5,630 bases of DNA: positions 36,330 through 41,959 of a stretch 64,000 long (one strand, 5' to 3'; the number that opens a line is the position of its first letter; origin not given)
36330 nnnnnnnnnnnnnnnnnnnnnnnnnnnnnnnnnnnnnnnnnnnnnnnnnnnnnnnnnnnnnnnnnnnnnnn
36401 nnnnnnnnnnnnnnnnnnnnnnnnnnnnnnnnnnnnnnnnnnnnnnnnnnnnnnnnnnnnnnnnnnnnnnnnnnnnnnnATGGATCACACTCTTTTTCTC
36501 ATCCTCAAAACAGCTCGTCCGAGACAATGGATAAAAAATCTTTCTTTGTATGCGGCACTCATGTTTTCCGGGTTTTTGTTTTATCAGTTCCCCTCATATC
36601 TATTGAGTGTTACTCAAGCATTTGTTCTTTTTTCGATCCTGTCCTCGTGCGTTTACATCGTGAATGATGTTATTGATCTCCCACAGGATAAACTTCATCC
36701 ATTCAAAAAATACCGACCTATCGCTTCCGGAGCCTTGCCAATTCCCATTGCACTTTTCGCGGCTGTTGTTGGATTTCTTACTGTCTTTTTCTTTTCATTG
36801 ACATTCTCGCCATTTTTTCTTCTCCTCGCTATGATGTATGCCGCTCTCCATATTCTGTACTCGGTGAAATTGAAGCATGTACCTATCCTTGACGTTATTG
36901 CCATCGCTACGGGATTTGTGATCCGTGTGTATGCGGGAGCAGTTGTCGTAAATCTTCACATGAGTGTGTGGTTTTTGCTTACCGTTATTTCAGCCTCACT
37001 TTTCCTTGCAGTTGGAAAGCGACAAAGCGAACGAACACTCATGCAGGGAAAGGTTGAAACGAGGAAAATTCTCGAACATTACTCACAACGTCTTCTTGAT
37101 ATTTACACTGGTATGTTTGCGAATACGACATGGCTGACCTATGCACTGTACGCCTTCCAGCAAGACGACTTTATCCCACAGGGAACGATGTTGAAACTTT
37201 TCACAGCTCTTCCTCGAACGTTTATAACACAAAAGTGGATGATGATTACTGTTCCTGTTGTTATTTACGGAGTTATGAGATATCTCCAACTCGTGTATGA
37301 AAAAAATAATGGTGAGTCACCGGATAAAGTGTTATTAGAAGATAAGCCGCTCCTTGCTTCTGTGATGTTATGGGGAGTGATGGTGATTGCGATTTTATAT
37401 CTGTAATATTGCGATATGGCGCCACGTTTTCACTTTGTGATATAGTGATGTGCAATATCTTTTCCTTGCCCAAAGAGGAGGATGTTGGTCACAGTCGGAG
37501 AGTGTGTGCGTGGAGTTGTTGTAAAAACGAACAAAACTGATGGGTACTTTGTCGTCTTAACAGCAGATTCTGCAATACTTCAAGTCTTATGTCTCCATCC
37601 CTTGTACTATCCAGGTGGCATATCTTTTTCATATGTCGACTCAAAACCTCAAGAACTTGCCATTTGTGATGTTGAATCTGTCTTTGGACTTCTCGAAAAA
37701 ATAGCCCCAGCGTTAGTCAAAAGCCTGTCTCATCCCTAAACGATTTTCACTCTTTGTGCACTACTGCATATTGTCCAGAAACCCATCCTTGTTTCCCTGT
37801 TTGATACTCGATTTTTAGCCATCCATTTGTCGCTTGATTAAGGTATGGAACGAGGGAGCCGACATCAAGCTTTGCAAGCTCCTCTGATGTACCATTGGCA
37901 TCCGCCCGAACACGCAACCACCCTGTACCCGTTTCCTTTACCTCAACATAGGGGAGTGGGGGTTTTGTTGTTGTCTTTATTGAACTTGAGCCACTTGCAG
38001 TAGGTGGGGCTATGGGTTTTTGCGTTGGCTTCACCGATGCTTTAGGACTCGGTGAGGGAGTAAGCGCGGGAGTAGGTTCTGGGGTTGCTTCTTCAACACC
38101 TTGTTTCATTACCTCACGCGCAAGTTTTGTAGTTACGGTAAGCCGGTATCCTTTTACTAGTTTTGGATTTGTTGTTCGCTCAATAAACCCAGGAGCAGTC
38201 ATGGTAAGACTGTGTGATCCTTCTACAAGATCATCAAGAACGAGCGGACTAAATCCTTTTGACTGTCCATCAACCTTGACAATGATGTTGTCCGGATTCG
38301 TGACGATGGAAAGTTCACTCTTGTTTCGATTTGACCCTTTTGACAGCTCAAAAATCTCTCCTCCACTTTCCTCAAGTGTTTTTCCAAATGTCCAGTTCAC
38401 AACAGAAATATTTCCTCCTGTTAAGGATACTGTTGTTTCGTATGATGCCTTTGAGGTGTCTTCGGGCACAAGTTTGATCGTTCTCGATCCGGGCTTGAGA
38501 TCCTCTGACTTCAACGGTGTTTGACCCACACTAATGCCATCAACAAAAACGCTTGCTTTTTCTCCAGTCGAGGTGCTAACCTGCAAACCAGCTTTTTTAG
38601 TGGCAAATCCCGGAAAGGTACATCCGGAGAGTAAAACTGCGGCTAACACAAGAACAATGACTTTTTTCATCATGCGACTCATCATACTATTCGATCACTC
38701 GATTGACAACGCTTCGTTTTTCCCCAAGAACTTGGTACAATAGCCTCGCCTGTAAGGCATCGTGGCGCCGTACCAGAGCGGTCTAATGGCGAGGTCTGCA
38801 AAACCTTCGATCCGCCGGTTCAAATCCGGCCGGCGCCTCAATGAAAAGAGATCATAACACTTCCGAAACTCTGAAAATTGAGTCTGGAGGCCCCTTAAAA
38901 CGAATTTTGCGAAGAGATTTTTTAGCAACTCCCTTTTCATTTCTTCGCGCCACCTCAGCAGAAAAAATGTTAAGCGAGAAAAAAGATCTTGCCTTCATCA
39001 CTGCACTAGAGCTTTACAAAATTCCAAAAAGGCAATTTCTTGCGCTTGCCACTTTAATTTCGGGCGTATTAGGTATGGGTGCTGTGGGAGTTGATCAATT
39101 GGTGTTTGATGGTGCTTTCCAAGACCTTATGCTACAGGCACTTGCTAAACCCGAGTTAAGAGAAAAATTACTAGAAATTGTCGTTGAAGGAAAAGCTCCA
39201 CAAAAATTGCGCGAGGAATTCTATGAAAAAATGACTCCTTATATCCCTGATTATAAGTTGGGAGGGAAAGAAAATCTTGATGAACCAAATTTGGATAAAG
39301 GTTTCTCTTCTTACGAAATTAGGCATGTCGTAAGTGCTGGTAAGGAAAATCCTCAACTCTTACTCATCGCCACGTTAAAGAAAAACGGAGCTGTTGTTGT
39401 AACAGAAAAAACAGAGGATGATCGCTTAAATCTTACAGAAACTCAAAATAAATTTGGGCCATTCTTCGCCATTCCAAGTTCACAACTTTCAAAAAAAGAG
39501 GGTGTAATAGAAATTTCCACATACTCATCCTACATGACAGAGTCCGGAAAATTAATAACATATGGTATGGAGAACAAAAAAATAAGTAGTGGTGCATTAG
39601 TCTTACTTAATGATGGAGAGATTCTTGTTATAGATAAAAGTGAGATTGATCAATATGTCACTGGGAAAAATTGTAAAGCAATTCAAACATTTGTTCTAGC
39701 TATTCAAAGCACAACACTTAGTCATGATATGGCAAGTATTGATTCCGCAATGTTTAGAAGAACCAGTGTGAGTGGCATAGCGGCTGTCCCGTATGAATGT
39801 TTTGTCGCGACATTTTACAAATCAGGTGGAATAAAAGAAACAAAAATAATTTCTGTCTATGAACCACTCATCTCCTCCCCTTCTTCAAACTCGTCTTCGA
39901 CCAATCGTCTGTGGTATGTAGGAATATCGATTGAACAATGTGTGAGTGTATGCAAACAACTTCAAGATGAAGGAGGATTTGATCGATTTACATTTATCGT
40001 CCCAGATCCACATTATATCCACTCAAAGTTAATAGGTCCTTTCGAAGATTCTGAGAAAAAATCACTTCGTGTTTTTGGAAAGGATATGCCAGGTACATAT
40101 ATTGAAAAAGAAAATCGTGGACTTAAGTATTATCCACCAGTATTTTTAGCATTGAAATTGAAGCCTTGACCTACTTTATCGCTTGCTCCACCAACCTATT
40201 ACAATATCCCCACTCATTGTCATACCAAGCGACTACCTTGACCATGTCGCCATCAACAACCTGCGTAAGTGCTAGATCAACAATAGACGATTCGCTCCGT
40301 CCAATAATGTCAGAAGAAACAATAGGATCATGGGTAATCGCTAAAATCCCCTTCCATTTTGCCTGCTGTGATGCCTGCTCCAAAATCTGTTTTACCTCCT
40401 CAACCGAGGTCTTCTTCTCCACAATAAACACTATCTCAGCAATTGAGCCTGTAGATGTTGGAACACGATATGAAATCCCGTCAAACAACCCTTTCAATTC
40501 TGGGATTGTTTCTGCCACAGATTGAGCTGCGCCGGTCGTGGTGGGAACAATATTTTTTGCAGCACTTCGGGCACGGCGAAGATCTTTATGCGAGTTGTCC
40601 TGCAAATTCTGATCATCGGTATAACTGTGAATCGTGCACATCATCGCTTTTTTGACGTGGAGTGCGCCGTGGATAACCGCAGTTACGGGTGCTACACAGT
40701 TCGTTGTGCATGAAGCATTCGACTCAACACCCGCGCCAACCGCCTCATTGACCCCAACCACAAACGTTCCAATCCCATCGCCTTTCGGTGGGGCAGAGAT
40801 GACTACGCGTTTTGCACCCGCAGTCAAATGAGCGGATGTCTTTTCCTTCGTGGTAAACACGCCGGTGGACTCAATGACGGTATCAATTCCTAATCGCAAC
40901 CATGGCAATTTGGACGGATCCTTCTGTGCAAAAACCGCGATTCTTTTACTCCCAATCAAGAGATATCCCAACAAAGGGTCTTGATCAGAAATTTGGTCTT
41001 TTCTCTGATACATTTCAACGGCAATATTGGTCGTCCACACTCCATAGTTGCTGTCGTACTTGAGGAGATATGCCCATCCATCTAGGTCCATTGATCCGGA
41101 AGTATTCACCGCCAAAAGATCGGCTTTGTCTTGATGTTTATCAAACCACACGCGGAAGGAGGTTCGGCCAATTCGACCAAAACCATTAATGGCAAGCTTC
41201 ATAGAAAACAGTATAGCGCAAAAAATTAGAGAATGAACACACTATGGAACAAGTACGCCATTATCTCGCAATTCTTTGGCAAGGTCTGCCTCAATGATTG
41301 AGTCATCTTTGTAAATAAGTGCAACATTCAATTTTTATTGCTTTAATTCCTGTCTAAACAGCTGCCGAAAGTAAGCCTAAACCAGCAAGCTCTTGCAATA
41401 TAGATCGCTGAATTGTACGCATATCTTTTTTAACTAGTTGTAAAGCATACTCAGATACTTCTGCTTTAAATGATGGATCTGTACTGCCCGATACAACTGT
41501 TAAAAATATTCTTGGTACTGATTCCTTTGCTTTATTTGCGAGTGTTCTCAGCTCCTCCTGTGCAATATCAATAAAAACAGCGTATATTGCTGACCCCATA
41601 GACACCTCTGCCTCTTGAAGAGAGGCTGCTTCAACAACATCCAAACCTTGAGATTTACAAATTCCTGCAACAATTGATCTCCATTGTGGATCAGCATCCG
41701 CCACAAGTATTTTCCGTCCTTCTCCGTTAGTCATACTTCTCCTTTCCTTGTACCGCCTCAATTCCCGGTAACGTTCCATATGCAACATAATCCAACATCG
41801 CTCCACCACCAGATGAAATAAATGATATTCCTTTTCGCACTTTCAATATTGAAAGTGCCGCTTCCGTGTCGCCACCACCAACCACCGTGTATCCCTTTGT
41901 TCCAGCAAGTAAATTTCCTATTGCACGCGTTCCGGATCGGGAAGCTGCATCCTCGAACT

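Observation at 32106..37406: Lipid-linked glycan cluster built around a DPPR-synthase-like UbiA enzyme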

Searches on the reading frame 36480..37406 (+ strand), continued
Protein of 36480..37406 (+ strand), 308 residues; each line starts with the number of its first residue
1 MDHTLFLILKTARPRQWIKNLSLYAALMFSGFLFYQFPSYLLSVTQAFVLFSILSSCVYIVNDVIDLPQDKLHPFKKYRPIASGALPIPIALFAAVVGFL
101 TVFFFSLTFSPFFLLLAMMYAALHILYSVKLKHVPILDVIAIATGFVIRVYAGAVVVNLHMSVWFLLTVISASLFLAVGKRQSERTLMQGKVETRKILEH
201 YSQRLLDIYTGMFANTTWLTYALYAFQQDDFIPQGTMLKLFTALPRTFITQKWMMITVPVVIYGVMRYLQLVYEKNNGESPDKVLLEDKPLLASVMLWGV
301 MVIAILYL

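Call 81: get_annotated_region(hit=H9, flank=9000)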
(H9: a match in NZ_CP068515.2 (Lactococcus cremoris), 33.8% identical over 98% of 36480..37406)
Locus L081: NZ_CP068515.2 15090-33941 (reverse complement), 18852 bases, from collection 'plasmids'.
description: Lactococcus cremoris strain F.2.7 plasmid pF27D, complete sequence
organism: Lactococcus cremoris (NCBI taxid 1359)
taxonomy: Bacteria; Bacillota; Bacilli; Lactobacillales; Streptococcaceae; Lactococcus; Lactococcus cremoris
host: -; source: Whole organism,Dairy; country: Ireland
typing (MOB-suite, as given by PLSDB): mobilizable; replicon rep_cluster_414,rep_cluster_556; relaxase MOBP,MOB_Unknown
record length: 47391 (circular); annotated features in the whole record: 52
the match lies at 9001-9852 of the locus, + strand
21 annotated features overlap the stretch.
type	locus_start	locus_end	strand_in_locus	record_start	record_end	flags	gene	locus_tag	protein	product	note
CDS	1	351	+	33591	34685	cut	-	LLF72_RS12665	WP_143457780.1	glycosyltransferase family 1 protein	-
CDS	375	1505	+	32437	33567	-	-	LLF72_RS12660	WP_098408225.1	glycoside hydrolase family 99-like domain-containing protein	-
CDS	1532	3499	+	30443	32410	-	-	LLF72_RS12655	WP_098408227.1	capsular polysaccharide synthesis protein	-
CDS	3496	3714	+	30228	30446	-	-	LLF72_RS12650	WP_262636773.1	hypothetical protein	-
CDS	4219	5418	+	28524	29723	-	-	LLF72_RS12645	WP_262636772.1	O-antigen ligase family protein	-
CDS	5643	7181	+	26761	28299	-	-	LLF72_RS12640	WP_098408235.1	oligosaccharide flippase family protein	-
CDS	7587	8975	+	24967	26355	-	-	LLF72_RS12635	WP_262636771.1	hypothetical protein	-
CDS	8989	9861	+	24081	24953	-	-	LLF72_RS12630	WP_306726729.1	decaprenyl-phosphate phosphoribosyltransferase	-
CDS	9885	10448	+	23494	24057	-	-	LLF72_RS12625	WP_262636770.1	HAD-IB family phosphatase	GO:0008152 - metabolic process [Evidence IEA]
CDS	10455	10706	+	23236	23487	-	-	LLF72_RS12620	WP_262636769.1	GtrA family protein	GO:0000271 - polysaccharide biosynthetic process [Evidence IEA]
CDS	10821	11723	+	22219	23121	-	-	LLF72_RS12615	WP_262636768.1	phosphodiester glycosidase family protein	-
CDS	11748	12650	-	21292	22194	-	-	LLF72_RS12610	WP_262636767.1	LCP family protein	-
CDS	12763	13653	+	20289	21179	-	-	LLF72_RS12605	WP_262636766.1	IS982-like element IS982B family transposase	GO:0006313 - DNA transposition [Evidence IEA]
CDS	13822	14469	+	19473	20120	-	pcp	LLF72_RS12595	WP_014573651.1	pyroglutamyl-peptidase I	GO:0030163 - protein catabolic process [Evidence IEA]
CDS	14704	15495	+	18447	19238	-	-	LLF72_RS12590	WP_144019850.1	Type 1 glutamine amidotransferase-like domain-containing protein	GO:0006508 - proteolysis [Evidence IEA]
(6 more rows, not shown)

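Call 82: get_annotated_region(hit=H5, flank=9000)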
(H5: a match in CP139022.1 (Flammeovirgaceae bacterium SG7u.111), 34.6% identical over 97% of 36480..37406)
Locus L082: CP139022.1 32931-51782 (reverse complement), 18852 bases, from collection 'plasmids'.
description: Flammeovirgaceae bacterium SG7u.111 plasmid unnamed, complete sequence
organism: Flammeovirgaceae bacterium SG7u.111 (NCBI taxid 3089815)
taxonomy: Bacteria; Bacteroidota; Cytophagia; Cytophagales; Flammeovirgaceae; ; Flammeovirgaceae bacterium SG7u.111
host: -; source: Seagrass,tissue sample; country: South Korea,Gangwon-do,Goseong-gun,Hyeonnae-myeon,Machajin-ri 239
typing (MOB-suite, as given by PLSDB): non-mobilizable
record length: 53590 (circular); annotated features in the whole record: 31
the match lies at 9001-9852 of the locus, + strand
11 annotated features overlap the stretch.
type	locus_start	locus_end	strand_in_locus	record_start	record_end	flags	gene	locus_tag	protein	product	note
CDS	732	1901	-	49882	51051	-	-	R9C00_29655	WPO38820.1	acyltransferase family protein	-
CDS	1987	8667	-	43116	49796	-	-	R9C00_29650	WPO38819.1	PA14 domain-containing protein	-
CDS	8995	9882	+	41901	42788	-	-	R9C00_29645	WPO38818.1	decaprenyl-phosphate phosphoribosyltransferase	-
CDS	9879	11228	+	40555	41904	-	-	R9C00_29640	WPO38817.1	FAD-binding oxidoreductase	-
CDS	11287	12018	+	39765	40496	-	-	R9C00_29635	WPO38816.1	SDR family oxidoreductase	-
CDS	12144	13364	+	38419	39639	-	-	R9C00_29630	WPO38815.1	hypothetical protein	-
CDS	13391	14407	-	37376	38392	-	-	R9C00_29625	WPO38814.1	replication initiation protein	-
CDS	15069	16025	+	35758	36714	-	-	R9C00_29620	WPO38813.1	ParA family protein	-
CDS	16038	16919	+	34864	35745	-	-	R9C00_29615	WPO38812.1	hypothetical protein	-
CDS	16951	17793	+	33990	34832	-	dinD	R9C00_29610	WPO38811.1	DNA damage-inducible protein D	-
CDS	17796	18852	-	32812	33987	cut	-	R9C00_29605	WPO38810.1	glycosyltransferase family 2 protein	-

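Call 86: get_annotated_region(hit=H20, flank=7000)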
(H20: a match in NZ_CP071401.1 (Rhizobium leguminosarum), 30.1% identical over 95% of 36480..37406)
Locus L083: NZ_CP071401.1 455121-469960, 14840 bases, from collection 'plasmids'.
description: Rhizobium leguminosarum strain OyaliB plasmid p2, complete sequence
organism: Rhizobium leguminosarum (NCBI taxid 384)
taxonomy: Bacteria; Pseudomonadota; Alphaproteobacteria; Hyphomicrobiales; Rhizobiaceae; Rhizobium; Rhizobium leguminosarum
host: -; source: lentil; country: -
typing (MOB-suite, as given by PLSDB): mobilizable; relaxase MOBQ
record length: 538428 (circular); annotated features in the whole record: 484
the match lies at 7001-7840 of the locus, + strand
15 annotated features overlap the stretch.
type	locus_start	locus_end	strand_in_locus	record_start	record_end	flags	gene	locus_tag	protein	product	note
CDS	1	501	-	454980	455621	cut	-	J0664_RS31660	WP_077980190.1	UdgX family uracil-DNA binding protein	-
CDS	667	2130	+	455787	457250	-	-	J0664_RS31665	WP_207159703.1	phospholipase D-like domain-containing protein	-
CDS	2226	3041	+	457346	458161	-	-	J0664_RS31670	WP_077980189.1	endonuclease/exonuclease/phosphatase family protein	-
CDS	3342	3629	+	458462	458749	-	-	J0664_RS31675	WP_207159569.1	DUF2934 domain-containing protein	-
CDS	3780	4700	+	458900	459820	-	-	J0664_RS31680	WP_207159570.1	NAD(P)/FAD-dependent oxidoreductase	-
CDS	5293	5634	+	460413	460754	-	-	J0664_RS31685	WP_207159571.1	hypothetical protein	-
CDS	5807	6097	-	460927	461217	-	-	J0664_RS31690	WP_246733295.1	hypothetical protein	-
CDS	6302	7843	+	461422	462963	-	-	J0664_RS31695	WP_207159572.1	UbiA family prenyltransferase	-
CDS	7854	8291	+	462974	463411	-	-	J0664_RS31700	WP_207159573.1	GtrA family protein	-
CDS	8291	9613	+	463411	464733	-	-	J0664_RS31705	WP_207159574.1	FAD-binding oxidoreductase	-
CDS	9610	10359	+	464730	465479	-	-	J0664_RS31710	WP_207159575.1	SDR family oxidoreductase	-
CDS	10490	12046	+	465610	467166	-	-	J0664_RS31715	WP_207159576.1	hypothetical protein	-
CDS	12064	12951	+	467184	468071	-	-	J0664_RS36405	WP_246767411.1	hypothetical protein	-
CDS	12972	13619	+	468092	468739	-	-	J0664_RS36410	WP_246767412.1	hypothetical protein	-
CDS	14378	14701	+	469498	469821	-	-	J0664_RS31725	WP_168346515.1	DUF736 family protein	-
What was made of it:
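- Comparator loci are in calls 81, 82 and 86. Comparator systems carry both next to the synthase (calls 81, 86). In the comparator loci examined, the epimerase genes sit directly beside the synthase (calls 82, 86).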

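Call 89: search_protein_families(library=pfam, proteins=[L081:7587-8972:+, L083:10490-12043:+, L082:12144-13361:+, L081:9885-10445:+], max_evalue=0.1)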
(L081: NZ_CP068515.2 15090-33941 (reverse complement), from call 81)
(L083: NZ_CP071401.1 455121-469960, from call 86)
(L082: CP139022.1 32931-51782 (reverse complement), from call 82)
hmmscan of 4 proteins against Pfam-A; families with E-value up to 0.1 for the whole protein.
L081:7587-8972:+ (462 aa): 0 families

L083:10490-12043:+ (518 aa): 0 families

L082:12144-13361:+ (406 aa): 3 families
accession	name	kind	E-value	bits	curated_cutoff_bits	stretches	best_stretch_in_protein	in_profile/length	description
PF07676.18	PD40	-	0.0012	19.2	20.9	1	197-231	4-38/38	WD40-like Beta Propeller Repeat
PF00691.25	OmpA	-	0.0061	17.3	27.2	1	320-391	2-78/98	OmpA family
PF13088.12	BNR_2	-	0.047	13.5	31.4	0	128-194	191-254/277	BNR repeat-like domain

L081:9885-10445:+ (187 aa): 1 family
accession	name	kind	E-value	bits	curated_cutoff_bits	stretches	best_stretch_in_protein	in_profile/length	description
PF12710.13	HAD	-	6.8e-21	76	27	1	3-168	2-189/189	haloacid dehalogenase-like hydrolase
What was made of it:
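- On Three-component pentofuranose glycosylation system: Comparators have one (calls 81, 86, 89).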

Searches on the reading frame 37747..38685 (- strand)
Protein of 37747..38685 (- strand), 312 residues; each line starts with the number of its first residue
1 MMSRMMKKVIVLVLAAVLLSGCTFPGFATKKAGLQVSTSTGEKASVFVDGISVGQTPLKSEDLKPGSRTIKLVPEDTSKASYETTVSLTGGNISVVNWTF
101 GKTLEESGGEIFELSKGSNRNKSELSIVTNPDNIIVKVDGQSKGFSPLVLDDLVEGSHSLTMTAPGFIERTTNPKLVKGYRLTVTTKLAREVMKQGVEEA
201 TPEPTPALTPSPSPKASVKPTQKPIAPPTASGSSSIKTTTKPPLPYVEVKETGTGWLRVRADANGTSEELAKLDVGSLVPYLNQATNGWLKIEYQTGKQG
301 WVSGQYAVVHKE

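Call 4: search_protein_families(library=pfam, proteins=[window:37747-38685:-], max_evalue=0.01)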
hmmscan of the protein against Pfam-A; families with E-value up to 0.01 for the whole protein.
window:37747-38685:- (312 aa): 4 families
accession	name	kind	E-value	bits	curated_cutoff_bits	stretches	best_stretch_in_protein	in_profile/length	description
PF08308.17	PEGA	-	9.6e-16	57.9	20.8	2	123-189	2-68/71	PEGA domain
PF08239.17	SH3_3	-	2.5e-07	31.2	27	1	257-306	3-52/54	Bacterial SH3 domain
PF06347.19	SH3_4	-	0.00055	20.1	24.1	0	283-303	30-50/56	Bacterial SH3 domain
PF08139.17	LPAM_1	-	0.0049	17.7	20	1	6-22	1-17/18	Prokaryotic membrane lipoprotein lipid attachment site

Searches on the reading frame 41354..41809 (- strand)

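Call 89: search_protein_families(library=pfam, proteins=[window:41354-41809:-], max_evalue=0.1)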
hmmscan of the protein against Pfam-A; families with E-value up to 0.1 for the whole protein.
window:41354-41809:- (151 aa): 1 family
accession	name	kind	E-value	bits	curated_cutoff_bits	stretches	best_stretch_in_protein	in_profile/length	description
PF00072.30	Response_reg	-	0.025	15.2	30.2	1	34-86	1-54/111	Response regulator receiver domain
